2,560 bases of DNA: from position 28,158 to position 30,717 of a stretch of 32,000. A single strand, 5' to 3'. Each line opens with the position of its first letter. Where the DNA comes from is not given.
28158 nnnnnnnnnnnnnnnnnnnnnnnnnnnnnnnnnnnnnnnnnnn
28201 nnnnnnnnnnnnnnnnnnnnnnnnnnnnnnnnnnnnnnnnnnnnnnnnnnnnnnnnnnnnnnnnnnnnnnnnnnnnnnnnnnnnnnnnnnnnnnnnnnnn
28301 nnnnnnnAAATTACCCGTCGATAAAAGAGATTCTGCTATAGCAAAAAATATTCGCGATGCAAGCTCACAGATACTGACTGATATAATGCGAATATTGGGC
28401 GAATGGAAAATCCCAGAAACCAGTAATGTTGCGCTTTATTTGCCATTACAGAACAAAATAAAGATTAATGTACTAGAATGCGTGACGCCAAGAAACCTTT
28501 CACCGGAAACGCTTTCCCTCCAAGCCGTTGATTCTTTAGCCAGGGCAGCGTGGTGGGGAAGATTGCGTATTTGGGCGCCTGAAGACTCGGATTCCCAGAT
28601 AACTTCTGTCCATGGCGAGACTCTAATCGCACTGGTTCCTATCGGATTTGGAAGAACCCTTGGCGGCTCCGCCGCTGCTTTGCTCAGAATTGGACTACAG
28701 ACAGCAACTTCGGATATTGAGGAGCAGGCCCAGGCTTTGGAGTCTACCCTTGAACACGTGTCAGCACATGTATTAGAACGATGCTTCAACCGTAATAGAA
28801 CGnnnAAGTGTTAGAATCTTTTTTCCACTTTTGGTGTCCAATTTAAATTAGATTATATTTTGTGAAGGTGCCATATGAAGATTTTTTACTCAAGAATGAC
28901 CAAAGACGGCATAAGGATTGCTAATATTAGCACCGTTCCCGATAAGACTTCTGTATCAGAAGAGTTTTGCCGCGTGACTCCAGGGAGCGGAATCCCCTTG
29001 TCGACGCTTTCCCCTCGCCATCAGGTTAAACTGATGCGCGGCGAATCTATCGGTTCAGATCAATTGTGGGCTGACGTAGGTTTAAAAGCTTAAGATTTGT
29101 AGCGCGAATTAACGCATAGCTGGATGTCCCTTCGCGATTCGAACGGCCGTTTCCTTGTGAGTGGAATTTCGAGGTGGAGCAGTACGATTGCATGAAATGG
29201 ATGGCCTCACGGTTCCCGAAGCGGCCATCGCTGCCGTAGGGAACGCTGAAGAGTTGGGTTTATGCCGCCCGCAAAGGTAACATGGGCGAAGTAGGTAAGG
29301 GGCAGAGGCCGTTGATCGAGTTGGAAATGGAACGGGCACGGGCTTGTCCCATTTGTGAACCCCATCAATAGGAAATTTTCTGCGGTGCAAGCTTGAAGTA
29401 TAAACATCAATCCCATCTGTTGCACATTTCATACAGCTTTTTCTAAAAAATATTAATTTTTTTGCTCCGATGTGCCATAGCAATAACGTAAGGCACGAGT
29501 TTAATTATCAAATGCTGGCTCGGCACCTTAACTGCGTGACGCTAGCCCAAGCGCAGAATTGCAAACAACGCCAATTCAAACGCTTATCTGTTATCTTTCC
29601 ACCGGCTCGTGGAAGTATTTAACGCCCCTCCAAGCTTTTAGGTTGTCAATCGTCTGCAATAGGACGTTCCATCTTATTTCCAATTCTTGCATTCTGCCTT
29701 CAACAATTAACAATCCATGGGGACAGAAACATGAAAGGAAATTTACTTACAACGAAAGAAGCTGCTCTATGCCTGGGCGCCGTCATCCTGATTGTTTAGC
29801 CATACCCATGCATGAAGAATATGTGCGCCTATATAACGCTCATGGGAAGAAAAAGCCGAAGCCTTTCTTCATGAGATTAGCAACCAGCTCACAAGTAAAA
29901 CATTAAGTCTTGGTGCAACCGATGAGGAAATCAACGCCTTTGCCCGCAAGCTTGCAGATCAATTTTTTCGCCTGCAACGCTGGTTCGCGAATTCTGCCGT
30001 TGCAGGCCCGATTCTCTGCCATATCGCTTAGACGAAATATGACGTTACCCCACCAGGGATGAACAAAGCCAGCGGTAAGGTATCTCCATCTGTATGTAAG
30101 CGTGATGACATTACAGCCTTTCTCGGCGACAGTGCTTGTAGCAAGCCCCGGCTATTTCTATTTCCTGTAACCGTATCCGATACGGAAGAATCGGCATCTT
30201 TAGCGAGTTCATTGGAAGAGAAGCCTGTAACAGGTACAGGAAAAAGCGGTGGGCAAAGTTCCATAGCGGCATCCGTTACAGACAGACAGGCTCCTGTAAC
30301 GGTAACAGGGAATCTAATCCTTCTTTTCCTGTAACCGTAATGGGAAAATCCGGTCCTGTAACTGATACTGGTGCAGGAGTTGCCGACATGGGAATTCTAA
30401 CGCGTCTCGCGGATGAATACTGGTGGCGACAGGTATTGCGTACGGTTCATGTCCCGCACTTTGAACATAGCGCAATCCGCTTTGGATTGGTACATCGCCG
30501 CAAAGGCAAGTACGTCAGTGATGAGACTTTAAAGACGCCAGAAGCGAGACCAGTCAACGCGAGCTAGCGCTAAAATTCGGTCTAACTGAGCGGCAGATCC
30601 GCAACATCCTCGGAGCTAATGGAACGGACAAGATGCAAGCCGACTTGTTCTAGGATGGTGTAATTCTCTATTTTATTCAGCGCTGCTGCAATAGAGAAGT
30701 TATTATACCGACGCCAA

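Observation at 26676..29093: Orphan metallophosphoesterase fusion protein plus a 72-aa ORF as cargo next to the integrase: candidate undescribed defence or signalling module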

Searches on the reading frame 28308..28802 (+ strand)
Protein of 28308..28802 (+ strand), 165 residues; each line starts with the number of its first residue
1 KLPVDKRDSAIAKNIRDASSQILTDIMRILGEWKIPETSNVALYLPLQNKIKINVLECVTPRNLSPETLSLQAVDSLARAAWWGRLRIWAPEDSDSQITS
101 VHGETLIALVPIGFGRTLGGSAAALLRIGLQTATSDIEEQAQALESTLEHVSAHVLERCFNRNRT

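Call 45: predict_structure(alignment_id=A4)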
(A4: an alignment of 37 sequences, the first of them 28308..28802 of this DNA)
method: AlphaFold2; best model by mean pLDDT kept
length: 165 residues; sequences in the alignment: 37
mean_pLDDT: 88.0   pTM: 0.85
mean pLDDT of the five models: 88.0, 87.9, 87.9, 87.4, 85.9
residues with pLDDT >= 90: 103; 70-90: 51; 50-70: 11; < 50: 0
segments of 3 or more residues with pLDDT < 50: none
pLDDT, mean of each block of 10 residues (from residue 1): 79 95 95 91 92 91 87 88 91 64 89 84 94 83 91 95 87
secondary structure, 60 per line:
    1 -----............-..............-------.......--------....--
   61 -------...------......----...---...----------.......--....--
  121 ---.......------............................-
elements in order: H6-17 H19-32 E40-46 E55-58 E68-70 H77-82 E87-89 E106-112 H115-118 E124-130 H137-164

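Call 48: fold_search(model_id=the predicted structure, library=pdb)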
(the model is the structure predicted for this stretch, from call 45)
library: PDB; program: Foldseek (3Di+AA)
matches with E <= 10: 619; with E <= 0.001: 8
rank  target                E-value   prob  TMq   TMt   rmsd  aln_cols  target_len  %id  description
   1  5w10_C                1.9e-04  1.00  0.53  0.51  11.0       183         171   12  Lcd1 GAF domain in complex with cAMP ligand (released 2017-06-28)
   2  3o5y_B                2.7e-04  1.00  0.54  0.60   4.1       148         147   12  The Crystal Structure of the GAF domain of a two-component sensor histidine kinase from Bacillus halodurans to 2.45A (released 2010-08-11)
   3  4mmn_B                2.7e-04  1.00  0.53  0.61   4.8       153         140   14  Structural and biochemical analysis of type II free methionine-R-sulfoxide reductase from Thermoplasma acidophilum (released 2014-08-06)
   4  5w10_D                3.4e-04  1.00  0.52  0.51  11.2       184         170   12  Lcd1 GAF domain in complex with cAMP ligand (released 2017-06-28)
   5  4mmn_A                3.6e-04  1.00  0.53  0.60   4.7       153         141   15  Structural and biochemical analysis of type II free methionine-R-sulfoxide reductase from Thermoplasma acidophilum (released 2014-08-06)
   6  9cxi_A                4.6e-04  1.00  0.53  0.15   5.7       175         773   12  Structure of PDE6C in complex with the rod inhibitory p gamma subunit in the absence of added cGMP (released 2024-12-18)
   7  5w10_A                8.0e-04  1.00  0.55  0.53   4.5       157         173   11  Lcd1 GAF domain in complex with cAMP ligand (released 2017-06-28)
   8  5w10_B                9.6e-04  1.00  0.56  0.54   6.5       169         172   12  Lcd1 GAF domain in complex with cAMP ligand (released 2017-06-28)
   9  4mn7_B                1.1e-03  1.00  0.54  0.60   4.6       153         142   16  Structural and biochemical analysis of type II free methionine-R-sulfoxide reductase from Thermoplasma acidophilum (released 2014-08-06)
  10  3oov_B                1.6e-03  1.00  0.50  0.51   6.9       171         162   11  Crystal structure of a methyl-accepting chemotaxis protein, residues 122 to 287 (released 2010-09-08)
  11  5hl6_B                1.7e-03  1.00  0.54  0.55  11.5       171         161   12  Crystal Structure of a Putative GAF sensor protein from Burkholderia vietnamiensis (released 2016-01-27)
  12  3o5y_A                1.9e-03  1.00  0.53  0.59   4.2       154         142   12  The Crystal Structure of the GAF domain of a two-component sensor histidine kinase from Bacillus halodurans to 2.45A (released 2010-08-11)
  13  2zmf_A                1.9e-03  1.00  0.51  0.48   8.4       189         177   13  Crystal structure of the C-terminal GAF domain of human phosphodiesterase 10A (released 2008-04-29)
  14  6ozb_C                2.0e-03  0.99  0.47  0.42  11.2       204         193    9  Crystal structure of the phycoerythrobilin-bound GAF domain from a cyanobacterial phytochrome (released 2020-05-20)
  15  9cxh_B                2.1e-03  1.00  0.49  0.13   5.4       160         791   12  Structure of PDE6C in complex with the rod inhibitory p gamma subunit in the presence of cGMP (released 2024-12-18)
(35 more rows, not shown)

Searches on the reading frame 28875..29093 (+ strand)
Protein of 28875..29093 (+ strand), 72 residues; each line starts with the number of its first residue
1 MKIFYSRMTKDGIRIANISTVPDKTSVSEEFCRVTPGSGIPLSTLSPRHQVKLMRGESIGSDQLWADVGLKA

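Call 3: search_protein_families(library=pfam, proteins=[window:28875-29093:+], max_evalue=0.1)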
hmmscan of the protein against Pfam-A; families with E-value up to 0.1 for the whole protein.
window:28875-29093:+ (72 aa): 0 families

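Call 4: search_protein_families(library=padloc, proteins=[window:28875-29093:+], max_evalue=0.1)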
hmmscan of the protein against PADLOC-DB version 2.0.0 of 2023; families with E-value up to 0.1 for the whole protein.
window:28875-29093:+ (72 aa): 0 families

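Call 6: search_protein_families(library=ncbifam, proteins=[window:28875-29093:+], max_evalue=0.1)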
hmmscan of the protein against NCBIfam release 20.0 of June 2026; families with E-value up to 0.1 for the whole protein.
window:28875-29093:+ (72 aa): 0 families

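Call 81: find_homologous_proteins(query=A6, max_evalue=0.01)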
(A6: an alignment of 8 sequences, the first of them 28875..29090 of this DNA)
Query A6 (8 sequences) (72 aa, profile of the alignment): 20 proteins with E <= 0.01 among 539 candidates.
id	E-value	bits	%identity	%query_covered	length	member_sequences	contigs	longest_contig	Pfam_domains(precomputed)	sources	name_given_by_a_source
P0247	1.1e-21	94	100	100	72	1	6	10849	-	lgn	-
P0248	9.2e-20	88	29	89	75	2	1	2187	-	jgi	-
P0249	4.2e-19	86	34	92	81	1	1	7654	-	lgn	-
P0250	1.3e-18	84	-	-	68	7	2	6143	-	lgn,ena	-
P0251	8.2e-18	82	40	18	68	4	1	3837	-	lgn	-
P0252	5.0e-17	79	-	-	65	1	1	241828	-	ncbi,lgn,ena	-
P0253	1.3e-15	75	-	-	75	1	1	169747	-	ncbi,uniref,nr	ncbi:hypothetical protein [Bradyrhizobium sp. SSUT77]|uniref:hypothetical protein n=1 Tax=Bradyrhizo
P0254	1.7e-14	71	-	-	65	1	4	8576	-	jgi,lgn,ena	-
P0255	6.1e-14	69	27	89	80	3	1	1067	-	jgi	-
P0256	8.5e-14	69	29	89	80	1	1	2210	-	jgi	-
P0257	9.5e-14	69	-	-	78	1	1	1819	-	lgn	-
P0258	2.4e-13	68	24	89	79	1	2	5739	-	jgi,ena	jgi:hypothetical protein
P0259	3.0e-13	67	31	89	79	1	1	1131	-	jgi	-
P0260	4.8e-13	67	66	94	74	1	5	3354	-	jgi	jgi:phospholipid N-methyltransferase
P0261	8.2e-12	63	-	-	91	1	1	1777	-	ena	-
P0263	8.6e-8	50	-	-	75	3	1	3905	-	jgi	-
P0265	3.1e-4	38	-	-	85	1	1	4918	-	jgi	jgi:hypothetical protein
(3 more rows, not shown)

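Call 82: find_encoding_contigs(protein=P0258, flank=6000, max_places=2)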
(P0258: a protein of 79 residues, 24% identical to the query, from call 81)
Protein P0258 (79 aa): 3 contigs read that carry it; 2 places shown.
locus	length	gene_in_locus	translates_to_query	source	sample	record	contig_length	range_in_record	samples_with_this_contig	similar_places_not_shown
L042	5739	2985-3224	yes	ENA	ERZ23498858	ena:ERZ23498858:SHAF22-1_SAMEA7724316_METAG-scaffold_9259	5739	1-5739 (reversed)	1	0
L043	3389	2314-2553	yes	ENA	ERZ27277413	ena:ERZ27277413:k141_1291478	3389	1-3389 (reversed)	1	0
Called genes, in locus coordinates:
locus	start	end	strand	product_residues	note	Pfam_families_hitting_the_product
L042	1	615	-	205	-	?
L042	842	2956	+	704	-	PF00149:Metallophos, PF12850:Metallophos_2 (faint)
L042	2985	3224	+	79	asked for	-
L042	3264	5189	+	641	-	PF00664:ABC_membrane, PF02463:SMC_N (weak), PF00005:ABC_tran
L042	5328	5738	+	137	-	?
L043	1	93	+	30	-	?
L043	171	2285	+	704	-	PF00149:Metallophos, PF12850:Metallophos_2 (faint)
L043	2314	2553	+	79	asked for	-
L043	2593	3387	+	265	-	?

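Call 83: find_encoding_contigs(protein=P0265, flank=6000, max_places=2)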
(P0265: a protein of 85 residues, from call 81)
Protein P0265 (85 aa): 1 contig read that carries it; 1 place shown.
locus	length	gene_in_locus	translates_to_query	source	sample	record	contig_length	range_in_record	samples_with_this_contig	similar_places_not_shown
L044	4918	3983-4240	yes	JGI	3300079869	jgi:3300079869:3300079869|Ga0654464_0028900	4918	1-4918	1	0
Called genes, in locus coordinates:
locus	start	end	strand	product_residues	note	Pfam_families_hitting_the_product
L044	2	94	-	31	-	?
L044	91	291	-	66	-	-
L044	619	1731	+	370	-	PF14088:DUF4268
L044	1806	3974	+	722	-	PF00149:Metallophos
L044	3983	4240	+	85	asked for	-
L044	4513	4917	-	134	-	?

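Call 84: find_encoding_contigs(protein=P0263, flank=6000, max_places=2)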
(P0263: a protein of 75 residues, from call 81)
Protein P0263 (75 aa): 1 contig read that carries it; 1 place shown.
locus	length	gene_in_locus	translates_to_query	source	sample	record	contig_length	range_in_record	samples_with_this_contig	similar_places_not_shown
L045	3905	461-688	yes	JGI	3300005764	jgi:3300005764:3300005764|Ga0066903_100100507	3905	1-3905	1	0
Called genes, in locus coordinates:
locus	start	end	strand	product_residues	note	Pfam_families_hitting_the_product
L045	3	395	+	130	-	?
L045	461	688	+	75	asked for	-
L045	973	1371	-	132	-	-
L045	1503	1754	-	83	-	-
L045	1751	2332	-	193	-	-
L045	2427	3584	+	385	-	-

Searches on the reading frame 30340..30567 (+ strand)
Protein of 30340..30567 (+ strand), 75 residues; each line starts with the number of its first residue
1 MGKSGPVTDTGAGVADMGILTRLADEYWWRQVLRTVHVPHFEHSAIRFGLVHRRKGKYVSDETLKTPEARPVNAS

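Call 88: search_protein_families(library=pfam, proteins=[window:30340-30567:+], max_evalue=0.01)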
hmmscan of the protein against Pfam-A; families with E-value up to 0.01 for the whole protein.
window:30340-30567:+ (75 aa): 1 family
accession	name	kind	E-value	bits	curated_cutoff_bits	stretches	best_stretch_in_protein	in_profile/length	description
PF05840.19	Phage_GPA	-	1.3e-05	24.9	31.4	1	20-66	75-121/321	Bacteriophage replication gene A protein (GPA)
